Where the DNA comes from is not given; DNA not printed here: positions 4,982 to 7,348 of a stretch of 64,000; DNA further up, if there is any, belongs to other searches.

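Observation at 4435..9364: Gabija-like OLD nuclease + UvrD helicase island inserted between nifS-like and glyS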

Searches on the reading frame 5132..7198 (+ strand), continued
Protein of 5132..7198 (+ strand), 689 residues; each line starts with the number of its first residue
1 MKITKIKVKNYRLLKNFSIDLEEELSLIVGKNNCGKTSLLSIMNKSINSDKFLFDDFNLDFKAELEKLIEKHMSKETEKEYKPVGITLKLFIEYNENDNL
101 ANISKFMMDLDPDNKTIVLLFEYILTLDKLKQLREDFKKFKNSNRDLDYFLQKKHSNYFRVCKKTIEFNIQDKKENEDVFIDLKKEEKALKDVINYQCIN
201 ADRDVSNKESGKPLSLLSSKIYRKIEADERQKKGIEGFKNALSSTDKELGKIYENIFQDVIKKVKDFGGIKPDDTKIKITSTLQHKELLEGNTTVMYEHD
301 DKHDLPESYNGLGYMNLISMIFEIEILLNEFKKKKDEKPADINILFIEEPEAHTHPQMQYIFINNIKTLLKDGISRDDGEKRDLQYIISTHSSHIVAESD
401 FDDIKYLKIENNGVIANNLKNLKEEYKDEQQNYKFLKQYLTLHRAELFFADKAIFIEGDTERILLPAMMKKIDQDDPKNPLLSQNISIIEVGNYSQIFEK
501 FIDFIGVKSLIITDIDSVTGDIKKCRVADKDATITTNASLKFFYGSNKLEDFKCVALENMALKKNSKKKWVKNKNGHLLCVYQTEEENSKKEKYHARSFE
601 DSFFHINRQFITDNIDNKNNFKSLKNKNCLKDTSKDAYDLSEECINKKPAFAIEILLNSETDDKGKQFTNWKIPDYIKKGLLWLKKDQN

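Call 41: search_solved_structures(query=A3, max_evalue=1, show_alignments=0)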
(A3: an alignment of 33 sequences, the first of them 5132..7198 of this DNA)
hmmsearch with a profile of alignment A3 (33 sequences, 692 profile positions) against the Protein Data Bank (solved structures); distinct sequences matched with E-value up to 1: 29.
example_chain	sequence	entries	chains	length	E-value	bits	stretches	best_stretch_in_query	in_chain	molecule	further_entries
6p74_A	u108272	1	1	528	5e-13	52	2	346-482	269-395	Putative ATP-dependent endonuclease of the OLD family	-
6nk8_A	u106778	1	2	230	1.5e-06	30.6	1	443-482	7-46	Class 2 OLD family nuclease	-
1us8_A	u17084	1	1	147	5.7e-05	25.3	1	1-41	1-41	DNA DOUBLE-STRAND BREAK REPAIR RAD50 ATPASE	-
1f2t_A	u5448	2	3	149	5.9e-05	25.3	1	1-41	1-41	RAD50 ABC-ATPASE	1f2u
1ii8_A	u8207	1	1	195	0.00011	24.4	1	1-41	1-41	Rad50 ABC-ATPase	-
3qkr_A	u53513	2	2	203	0.00011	24.3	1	1-41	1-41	DNA double-strand break repair rad50 ATPase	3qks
8ux9_B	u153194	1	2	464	0.00015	24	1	3-137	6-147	AriA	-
8v45_A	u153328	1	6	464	0.00015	23.9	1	3-137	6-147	AriA antitoxin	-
9kjx_B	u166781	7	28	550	0.00021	23.4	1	4-47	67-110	AAA family ATPase | Retron I-A effector PtuA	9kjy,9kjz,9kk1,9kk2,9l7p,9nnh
8ee4_A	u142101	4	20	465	0.00023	23.3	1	1-42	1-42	PtuA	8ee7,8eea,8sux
3qkt_A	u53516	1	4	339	0.00024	23.3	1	1-41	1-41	DNA double-strand break repair rad50 ATPase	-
4nch_A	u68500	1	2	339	0.00024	23.3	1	1-41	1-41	DNA double-strand break repair Rad50 ATPase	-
4nck_A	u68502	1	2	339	0.00024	23.3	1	1-41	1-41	DNA double-strand break repair Rad50 ATPase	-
4nci_A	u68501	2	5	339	0.00024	23.3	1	1-41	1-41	DNA double-strand break repair Rad50 ATPase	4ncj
8v46_A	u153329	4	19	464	0.00024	23.3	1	3-137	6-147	AriA antitoxin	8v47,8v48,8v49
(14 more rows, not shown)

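Call 49: predict_structure(alignment_id=A3)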
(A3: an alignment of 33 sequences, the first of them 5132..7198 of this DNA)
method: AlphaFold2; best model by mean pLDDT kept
length: 689 residues; sequences in the alignment: 33
mean_pLDDT: 78.3   pTM: 0.70
mean pLDDT of the five models: 78.3, 76.7, 75.4, 73.4, 69.1
residues with pLDDT >= 90: 196; 70-90: 299; 50-70: 169; < 50: 25
segments of 3 or more residues with pLDDT < 50: 284-291
pLDDT, mean of each block of 10 residues (from residue 1): 89 86 69 57 84 89 89 79 92 80 67 78 94 90 78 93 87 82 81 81 54 57 53 51 53 65 65 64 45 61 64 66 76 67 78 56 72 69 78 56 72 74 84 81 64 89 95 91 86 85 83 92 90 92 92 87 89 90 91 93 93 69 88 89 92 94 93 95 77
secondary structure, 60 per line:
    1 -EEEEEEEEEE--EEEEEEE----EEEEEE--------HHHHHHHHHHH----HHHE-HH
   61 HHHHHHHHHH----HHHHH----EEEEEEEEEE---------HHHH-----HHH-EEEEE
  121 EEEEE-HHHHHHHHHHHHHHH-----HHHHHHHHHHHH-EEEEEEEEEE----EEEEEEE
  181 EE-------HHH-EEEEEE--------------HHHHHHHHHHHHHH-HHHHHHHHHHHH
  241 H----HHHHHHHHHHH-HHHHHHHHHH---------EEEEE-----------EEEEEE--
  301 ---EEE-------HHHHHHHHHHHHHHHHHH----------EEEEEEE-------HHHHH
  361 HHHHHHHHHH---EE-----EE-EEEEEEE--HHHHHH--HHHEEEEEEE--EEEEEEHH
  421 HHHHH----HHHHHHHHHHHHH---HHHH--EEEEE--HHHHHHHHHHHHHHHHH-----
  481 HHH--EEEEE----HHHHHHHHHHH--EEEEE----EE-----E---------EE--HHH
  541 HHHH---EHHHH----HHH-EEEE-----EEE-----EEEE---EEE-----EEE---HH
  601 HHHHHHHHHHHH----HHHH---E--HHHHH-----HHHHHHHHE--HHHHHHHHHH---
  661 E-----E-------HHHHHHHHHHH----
elements in order: E2-11 E14-20 E25-30 H39-49 H59-70 H75-79 E84-93 H103-106 E116-125 H127-141 H147-158 E160-169 E174-182 E194-199 H214-227 H229-241 H246-256 H258-267 E277-281 E293-298 E304-306 H314-331 E342-348 H356-370 E384-390 H393-398 E404-410 E413-418 H419-425 H430-442 H446-449 E452-456 H459-475 E486-490 H495-505 E508-512 H538-544 H549-552 E561-564 E570-572 E578-581 E585-587 E593-595 H599-612 H617-620 H627-631 H637-644 H648-657 H675-685

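Call 51: fold_search(model_id=the predicted structure, library=pdb)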
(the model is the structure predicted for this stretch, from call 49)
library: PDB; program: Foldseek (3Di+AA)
matches with E <= 10: 558; with E <= 0.001: 189
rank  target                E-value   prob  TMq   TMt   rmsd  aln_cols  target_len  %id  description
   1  8x5i_B                3.2e-17  1.00  0.39  0.47  12.8       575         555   18  Structure of ATP/Mg2+ bound Gabija GajA (released 2024-02-28)
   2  8u7i_A                1.2e-16  1.00  0.42  0.45  13.2       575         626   19  Structure of the phage immune evasion protein Gad1 bound to the Gabija GajAB complex (released 2023-11-22)
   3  8x5i_D                3.0e-16  1.00  0.40  0.48  10.7       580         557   17  Structure of ATP/Mg2+ bound Gabija GajA (released 2024-02-28)
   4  8sm3_A                3.4e-15  1.00  0.37  0.45  13.1       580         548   17  Structure of Bacillus cereus VD045 Gabija GajA-GajB Complex (released 2023-11-22)
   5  9lp9_B                5.6e-14  1.00  0.31  0.29  16.7       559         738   16  The cryo-EM structure of retron Eco8 in a standby state (released 2025-11-19)
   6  9lpa_B                8.3e-14  1.00  0.32  0.31  16.5       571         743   14  The cryo-EM structure of retron Eco8 in an active state (released 2025-11-19)
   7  9p4j_A                2.1e-13  1.00  0.32  0.31  16.5       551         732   16  The structure of Retron Eco8 in Apo state (released 2025-11-12)
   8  9x94_F                2.8e-13  1.00  0.31  0.29  17.5       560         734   15  Apo Retron-Eco8 complex (released 2026-03-18)
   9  8eea_B                6.2e-13  1.00  0.32  0.55  13.5       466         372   13  Structure of E.coli Septu (PtuAB) complex (released 2023-12-27)
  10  9x94_J                6.6e-13  1.00  0.32  0.31  16.7       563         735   14  Apo Retron-Eco8 complex (released 2026-03-18)
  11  8x5i_C                7.4e-13  1.00  0.39  0.53  11.8       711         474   15  Structure of ATP/Mg2+ bound Gabija GajA (released 2024-02-28)
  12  8eea_A                8.7e-13  1.00  0.31  0.51  13.3       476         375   13  Structure of E.coli Septu (PtuAB) complex (released 2023-12-27)
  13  8tjy_A                1.8e-12  1.00  0.36  0.48   7.7       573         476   17  Structure of Gabija AB complex (released 2024-04-24)
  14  8x5i_A                2.7e-12  1.00  0.34  0.47   9.2       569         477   16  Structure of ATP/Mg2+ bound Gabija GajA (released 2024-02-28)
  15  9x9b_B                3.6e-12  1.00  0.37  0.34  15.9       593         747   14  Retron-Eco8 complex with ATP-Mg2+ (released 2026-03-04)
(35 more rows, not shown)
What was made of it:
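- B. cereus GajA structures are the top Foldseek matches, E 3e-17 to 3e-15 (call 51). Foldseek also lists retron Eco8 and PtuA structures (call 51).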

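Call 59: list_cluster_members(proteins=[P0001, P0241, P0002, P0122])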
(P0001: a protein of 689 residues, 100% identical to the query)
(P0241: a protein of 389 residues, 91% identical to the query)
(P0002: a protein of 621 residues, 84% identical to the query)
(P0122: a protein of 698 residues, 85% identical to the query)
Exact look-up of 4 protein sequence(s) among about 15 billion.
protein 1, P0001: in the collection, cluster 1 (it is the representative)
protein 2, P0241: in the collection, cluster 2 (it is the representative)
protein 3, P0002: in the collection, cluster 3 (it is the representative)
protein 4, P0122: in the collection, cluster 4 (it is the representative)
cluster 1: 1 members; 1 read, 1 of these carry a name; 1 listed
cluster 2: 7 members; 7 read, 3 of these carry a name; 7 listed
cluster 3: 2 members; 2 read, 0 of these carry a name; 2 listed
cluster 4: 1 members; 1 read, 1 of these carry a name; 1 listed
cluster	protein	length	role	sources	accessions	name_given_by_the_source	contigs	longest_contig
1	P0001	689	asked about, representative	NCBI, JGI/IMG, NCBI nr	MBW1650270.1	MAG: ATP-dependent endonuclease [Deltaproteobacteria bacterium] | ATP-dependent endonuclease [Deltaproteobacteria bacterium]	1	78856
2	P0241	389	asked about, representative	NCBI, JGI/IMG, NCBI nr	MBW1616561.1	MAG: cysteine desulfurase [Deltaproteobacteria bacterium] | cysteine desulfurase [Deltaproteobacteria bacterium]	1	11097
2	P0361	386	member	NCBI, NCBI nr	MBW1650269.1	MAG: cysteine desulfurase [Deltaproteobacteria bacterium] | cysteine desulfurase [Deltaproteobacteria bacterium]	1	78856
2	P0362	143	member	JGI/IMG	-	cysteine desulfurase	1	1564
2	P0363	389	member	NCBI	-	-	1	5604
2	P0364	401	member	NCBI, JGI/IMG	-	-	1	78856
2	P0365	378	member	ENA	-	-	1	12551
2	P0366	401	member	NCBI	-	-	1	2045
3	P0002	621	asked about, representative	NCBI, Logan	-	-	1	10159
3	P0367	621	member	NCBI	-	-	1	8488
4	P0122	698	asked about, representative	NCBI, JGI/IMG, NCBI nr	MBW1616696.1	MAG: glycine--tRNA ligase subunit beta [Deltaproteobacteria bacterium] | glycine--tRNA ligase subunit beta [Deltaproteobacteria bacterium]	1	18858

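Call 60: find_encoding_contigs(protein=P0365, flank=10000, max_places=3)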
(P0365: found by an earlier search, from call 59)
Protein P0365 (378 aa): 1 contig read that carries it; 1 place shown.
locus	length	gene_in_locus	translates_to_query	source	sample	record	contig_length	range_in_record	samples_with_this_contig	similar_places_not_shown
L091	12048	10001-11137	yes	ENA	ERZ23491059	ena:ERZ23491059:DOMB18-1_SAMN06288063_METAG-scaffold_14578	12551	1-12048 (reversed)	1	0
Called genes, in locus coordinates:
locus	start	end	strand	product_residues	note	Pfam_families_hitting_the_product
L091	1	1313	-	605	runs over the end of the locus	?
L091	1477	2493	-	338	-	PF00154:RecA_N, PF06745:ATPase (weak), PF08423:Rad51, PF27531:MT3502_N (weak), PF21096:RecA_C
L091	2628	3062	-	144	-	PF03703:bPH_2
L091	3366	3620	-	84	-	PF09723:Zn_ribbon_8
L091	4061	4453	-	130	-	PF01475:FUR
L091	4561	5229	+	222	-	PF01613:Flavin_Reduct, PF00301:Rubredoxin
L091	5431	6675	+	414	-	PF01654:Cyt_bd_oxida_I, PF00034:Cytochrom_C (faint), PF13442:Cytochrome_CBB3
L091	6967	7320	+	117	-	-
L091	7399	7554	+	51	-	PF00301:Rubredoxin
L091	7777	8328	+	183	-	PF21349:RUBY_RBDX, PF02915:Rubrerythrin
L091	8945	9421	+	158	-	PF02915:Rubrerythrin (faint)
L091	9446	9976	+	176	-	PF01592:NifU_N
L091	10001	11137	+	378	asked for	PF00155:Aminotran_1_2 (weak), PF00266:Aminotran_5, PF01041:DegT_DnrJ_EryC1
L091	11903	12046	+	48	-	?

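Call 61: find_encoding_contigs(protein=P0363, flank=10000, max_places=3)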
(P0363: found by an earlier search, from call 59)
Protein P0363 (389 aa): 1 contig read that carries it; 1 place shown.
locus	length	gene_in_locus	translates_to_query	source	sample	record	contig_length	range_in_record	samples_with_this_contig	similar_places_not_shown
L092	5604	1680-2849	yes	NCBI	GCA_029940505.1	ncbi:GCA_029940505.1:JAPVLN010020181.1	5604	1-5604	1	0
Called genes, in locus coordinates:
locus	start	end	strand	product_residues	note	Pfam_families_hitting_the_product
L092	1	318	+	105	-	?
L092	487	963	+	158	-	PF02915:Rubrerythrin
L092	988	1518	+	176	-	PF01592:NifU_N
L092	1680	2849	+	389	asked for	PF00266:Aminotran_5, PF01041:DegT_DnrJ_EryC1 (weak)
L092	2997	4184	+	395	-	PF19583:ODP, PF00258:Flavodoxin_1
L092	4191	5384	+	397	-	PF01979:Amidohydro_1, PF07969:Amidohydro_3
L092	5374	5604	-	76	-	?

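Call 64: search_protein_families(library=ncbifam, proteins=[window:5132-7198:+], max_evalue=1)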
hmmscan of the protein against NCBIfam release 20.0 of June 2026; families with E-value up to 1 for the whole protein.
window:5132-7198:+ (689 aa): 8 families
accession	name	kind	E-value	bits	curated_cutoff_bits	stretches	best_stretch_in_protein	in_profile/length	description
NF038234.1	retron_eff_Eco8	equivalog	4e-14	52.1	250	2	244-463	188-389/679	retron Eco8 family effector endonuclease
NF047739.1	antiphage_MADS3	equivalog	8.7e-09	35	420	1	3-44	2-42/427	methylation-associated defense system AAA family ATPase MAD3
NF041760.1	PtuA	equivalog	1.5e-06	27.4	500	2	2-47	51-96/524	retron Ec78 anti-phage system effector ATPase PtuA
TIGR00611.2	recf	equivalog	1.9e-06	27.3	172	1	3-40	1-38/339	DNA replication/repair protein RecF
NF010680.0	PRK14079.1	equivalog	0.0038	16.3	386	1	1-42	1-42/349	recombination protein F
NF008409.0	PRK11231.1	equivalog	0.018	14.4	375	1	7-104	11-109/255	Fe(3+) dicitrate ABC transporter ATP-binding protein FecE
NF010068.0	PRK13548.1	equivalog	0.025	13.7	261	1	6-50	13-58/261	heme ABC transporter ATP-binding protein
NF007601.2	PRK10247.1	equivalog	0.034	13.6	292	1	7-49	10-53/204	iron efflux ABC transporter ATP-binding subunit FetA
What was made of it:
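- On Retron Eco8-type class 3 OLD: NF038234 scores 52 bits against a 250-bit cut-off (call 64).
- There is a weak NCBIfam retron Eco8 hit (call 64). The Eco8 score is 52 bits against a 250-bit cut-off (call 64).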

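Call 67: search_dna_similar(query=window:5132-7198:+, collection=plasmids, mode=protein, max_rows=12)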
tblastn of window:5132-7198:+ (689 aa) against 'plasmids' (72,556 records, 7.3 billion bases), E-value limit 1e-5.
Records with a match: 432; places in all: 439; records where one place covers at least 80% of the query: 48.
Best place of each record, by identity: <60% 432.
By first word of the organism name: Rhizobium 47; Klebsiella 35; Bacillus 29; Burkholderia 25; Agrobacterium 23; Citrobacter 20; Enterobacter 19; Sinorhizobium 17; Streptomyces 15; Phaeobacter 13; and 88 more.
By predicted mobility (MOB-suite, as given by PLSDB): conjugative 221; non-mobilizable 139; mobilizable 72.
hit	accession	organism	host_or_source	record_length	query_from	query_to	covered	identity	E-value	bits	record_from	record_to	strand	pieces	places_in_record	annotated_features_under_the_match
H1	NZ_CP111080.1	Pontibacter kalidii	whole organism,rhizosphere soil of ...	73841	1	687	100%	52.2%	0e+0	667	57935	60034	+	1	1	ATP-dependent endonuclease | ATP-dependent helicase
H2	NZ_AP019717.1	Clostridium butyricum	-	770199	1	684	99%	49.3%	0e+0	627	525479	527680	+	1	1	AAA family ATPase | UvrD-helicase domain-containing protein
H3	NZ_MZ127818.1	Gluconobacter oxydans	-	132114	1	685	99%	44.8%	0e+0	589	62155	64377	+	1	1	ATP-dependent endonuclease | UvrD-helicase domain-containing protein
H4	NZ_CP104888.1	Bartonella sp. HY761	pure-culture,feces of bat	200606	1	687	100%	41.7%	2e-154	501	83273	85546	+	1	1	ATP-dependent endonuclease | UvrD-helicase domain-containing protein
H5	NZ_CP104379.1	Aliarcobacter butzleri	poultry meat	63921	1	687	100%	36.5%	3e-96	333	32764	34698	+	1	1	ATP-dependent endonuclease | UvrD-helicase domain-containing protein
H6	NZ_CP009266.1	Vibrio coralliilyticus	-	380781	3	686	99%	36.3%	3e-101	347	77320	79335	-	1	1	ATP-dependent endonuclease | ATP-dependent helicase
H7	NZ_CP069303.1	Shinella sp. PSBB067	monoisolate,Minnesota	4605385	1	686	100%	29.9%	3e-70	257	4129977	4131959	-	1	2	none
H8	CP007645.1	Rhizobium etli bv. phaseoli str. IE4803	Phaseolus vulgaris,whole organism,nodule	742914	1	684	99%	29.8%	4e-69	253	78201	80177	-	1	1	TOPRIM OLD family protein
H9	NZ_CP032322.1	Azospirillum argentinense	soil sample,Agricultural field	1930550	1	684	99%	29.0%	5e-67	247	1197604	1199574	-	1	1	record has no annotation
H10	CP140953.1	Sinorhizobium meliloti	Medicago lupulina,whole organism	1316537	1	686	100%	28.8%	2e-64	239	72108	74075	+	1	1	ATP-dependent endonuclease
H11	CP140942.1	Sinorhizobium meliloti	Medicago lupulina,whole organism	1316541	1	686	100%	28.8%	2e-64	239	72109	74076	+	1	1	ATP-dependent endonuclease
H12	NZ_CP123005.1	Sinorhizobium meliloti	Medicago sativa,cell culture,nodules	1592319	1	686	100%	28.8%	2e-64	239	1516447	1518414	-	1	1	none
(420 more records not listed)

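Call 68: search_dna_similar(query=window:5132-7198:+, collection=phages, mode=protein, max_rows=8)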
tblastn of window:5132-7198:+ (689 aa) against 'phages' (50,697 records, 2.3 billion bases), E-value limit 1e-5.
Records with a match: 9; places in all: 9; records where one place covers at least 80% of the query: 1.
Best place of each record, by identity: <60% 9.
By first word of the organism name: Bacteriophage 6; Burkholderia 2; Pseudomonas 1.
By host as written in the record: - 4; Escherichia coli 2; Burkholderia cenocepacia strain C6433 2; Pseudomonas aeruginosa 02-5867 1.
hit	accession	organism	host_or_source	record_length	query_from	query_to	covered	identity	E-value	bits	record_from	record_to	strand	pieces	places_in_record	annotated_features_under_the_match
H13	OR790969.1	Pseudomonas phage PfAC02b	Pseudomonas aeruginosa 02-5867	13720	1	686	100%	36.1%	3e-89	311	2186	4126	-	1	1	ATP-dependent endonuclease | DNA helicase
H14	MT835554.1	Bacteriophage sp.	human fecal samples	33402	178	685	74%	25.4%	4e-35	149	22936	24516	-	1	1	record has no annotation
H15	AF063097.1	Bacteriophage P2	Escherichia coli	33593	211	516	44%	27.1%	3e-9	67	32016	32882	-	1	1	old: Old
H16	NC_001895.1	Bacteriophage P2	Escherichia coli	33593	211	516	44%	27.1%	3e-9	67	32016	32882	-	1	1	old: AAA family ATPase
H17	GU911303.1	Burkholderia phage KS5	Burkholderia cenocepacia strain C6433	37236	270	550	41%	22.1%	3e-6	57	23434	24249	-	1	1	28: gp28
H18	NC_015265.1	Burkholderia phage KS5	Burkholderia cenocepacia strain C6433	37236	270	550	41%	22.1%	3e-6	57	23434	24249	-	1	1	28: ATP-dependent endonuclease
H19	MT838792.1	Bacteriophage sp.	human fecal samples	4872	310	495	27%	31.0%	8e-14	81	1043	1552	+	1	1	record has no annotation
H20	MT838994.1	Bacteriophage sp.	human fecal samples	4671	308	470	24%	34.4%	1e-10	71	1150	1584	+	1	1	record has no annotation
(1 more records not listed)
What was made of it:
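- On Class 1 OLD (P2 Old, Thermus scotoductus OLD): P2 Old aligns to 44% of the protein at 27% identity (call 68).
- In a Pf prophage (call 68).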

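Call 85: find_encoding_contigs(protein=P0367, flank=10000, max_places=3)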
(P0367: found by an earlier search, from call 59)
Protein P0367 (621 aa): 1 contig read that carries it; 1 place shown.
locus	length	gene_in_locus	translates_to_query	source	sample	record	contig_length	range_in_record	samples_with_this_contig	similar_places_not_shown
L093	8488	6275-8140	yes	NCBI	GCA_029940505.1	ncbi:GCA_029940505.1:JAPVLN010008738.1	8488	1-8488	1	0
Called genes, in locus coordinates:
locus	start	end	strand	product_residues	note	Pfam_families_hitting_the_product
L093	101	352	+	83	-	PF13441:Gly-zipper_YMGG (weak)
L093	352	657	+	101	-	-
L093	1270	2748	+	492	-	PF00575:S1, PF10150:RNase_E_G, PF20833:RNase_E_G_Thio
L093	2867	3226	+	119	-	PF02699:YajC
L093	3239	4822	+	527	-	PF07549:Sec_GG (weak), PF21760:SecD_1st, PF22599:SecDF_P1_head, PF02355:SecD_SecF_C, PF03176:MMPL (faint)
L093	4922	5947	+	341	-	PF07549:Sec_GG (weak), PF02355:SecD_SecF_C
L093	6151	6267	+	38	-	PF13175:AAA_15, PF13476:AAA_23 (weak)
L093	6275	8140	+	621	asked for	PF13175:AAA_15, PF20469:OLD-like_TOPRIM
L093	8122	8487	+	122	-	?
